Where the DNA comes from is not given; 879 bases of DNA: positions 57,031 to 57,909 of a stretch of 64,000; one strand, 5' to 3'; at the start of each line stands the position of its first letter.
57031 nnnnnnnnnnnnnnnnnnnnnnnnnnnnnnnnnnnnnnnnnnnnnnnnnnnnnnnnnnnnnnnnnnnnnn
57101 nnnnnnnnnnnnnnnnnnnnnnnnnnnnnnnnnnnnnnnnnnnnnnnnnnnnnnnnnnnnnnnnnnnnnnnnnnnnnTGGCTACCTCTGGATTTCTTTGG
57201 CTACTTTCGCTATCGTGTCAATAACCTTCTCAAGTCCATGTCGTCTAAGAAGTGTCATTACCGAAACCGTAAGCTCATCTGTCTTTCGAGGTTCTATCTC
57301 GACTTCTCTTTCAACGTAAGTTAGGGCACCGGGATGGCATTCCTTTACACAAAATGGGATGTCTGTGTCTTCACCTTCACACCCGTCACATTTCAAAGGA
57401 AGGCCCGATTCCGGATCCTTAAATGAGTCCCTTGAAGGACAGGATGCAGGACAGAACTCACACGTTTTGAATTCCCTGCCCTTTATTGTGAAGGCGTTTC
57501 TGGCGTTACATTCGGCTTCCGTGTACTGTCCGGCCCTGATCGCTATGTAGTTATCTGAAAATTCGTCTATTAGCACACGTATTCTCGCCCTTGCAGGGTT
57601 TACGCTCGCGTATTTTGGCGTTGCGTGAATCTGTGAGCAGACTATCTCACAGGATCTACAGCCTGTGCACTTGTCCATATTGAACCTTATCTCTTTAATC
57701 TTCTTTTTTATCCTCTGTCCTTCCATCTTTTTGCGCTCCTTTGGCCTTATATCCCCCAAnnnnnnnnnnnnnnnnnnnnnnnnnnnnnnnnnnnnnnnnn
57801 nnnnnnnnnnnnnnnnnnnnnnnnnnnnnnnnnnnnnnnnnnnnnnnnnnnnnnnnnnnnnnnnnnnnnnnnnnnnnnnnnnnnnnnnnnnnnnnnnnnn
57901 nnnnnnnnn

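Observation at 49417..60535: Complete class II (tungsten, ATP-independent) benzoyl-CoA reductase-type locus, iclR-bamBCDEFGHI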

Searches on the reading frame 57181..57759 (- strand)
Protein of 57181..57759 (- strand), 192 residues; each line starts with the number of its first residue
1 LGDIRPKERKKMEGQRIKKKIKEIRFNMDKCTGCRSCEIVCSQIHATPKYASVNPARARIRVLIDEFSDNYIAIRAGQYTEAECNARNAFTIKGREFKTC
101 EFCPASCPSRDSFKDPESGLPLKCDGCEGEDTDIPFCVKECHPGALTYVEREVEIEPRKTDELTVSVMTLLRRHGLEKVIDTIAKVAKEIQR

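Call 7: search_protein_families(library=ncbifam, proteins=[window:57181-57759:-], max_evalue=0.00001)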
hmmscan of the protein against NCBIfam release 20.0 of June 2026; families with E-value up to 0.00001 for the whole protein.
window:57181-57759:- (192 aa): 1 family
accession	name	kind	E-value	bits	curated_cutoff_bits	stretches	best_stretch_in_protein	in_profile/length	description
NF045766.1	PhenlGlyoxDHPadI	equivalog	2.2e-08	33.3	700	1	22-150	5-137/443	NADH-dependent phenylglyoxylate dehydrogenase subunit beta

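Call 8: search_protein_families(library=pfam, proteins=[window:57181-57759:-], max_evalue=0.0001)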
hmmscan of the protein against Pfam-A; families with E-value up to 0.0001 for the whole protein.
window:57181-57759:- (192 aa): 2 families
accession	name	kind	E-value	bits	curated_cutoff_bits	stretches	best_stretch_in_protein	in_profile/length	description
PF12838.12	Fer4_7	-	3.8e-08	34.1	27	0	12-41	19-48/52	4Fe-4S dicluster domain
PF12837.12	Fer4_6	-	8.1e-05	22.8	25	1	24-41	2-19/24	4Fe-4S binding domain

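Call 10: search_solved_structures(query=window:57181-57759:-, max_evalue=0.001, show_alignments=1)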
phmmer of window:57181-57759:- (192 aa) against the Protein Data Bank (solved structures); distinct sequences matched with E-value up to 0.001: 5.
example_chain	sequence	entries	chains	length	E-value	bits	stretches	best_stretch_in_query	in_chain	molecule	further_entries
4z3w_E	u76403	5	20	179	1.4e-53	184.7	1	16-188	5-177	Iron-sulfur cluster-binding oxidoreductase, putative benzoyl-CoA reductase electron transf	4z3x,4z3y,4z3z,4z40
8c0z_C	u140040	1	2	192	3.1e-09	40.1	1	22-151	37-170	Iron-sulfur cluster-binding protein potential subunit of aldehyde oxidoreductase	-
1h0h_B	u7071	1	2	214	8.3e-06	28.9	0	28-53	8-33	FORMATE DEHYDROGENASE SUBUNIT BETA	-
9mqx_E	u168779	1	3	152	5.2e-05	26.3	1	26-153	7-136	Fe-S-cluster-containing hydrogenase subunit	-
7qv7_B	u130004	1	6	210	0.00082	22.4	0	26-53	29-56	Hydrogen dependent carbon dioxide reductase subunit HycB4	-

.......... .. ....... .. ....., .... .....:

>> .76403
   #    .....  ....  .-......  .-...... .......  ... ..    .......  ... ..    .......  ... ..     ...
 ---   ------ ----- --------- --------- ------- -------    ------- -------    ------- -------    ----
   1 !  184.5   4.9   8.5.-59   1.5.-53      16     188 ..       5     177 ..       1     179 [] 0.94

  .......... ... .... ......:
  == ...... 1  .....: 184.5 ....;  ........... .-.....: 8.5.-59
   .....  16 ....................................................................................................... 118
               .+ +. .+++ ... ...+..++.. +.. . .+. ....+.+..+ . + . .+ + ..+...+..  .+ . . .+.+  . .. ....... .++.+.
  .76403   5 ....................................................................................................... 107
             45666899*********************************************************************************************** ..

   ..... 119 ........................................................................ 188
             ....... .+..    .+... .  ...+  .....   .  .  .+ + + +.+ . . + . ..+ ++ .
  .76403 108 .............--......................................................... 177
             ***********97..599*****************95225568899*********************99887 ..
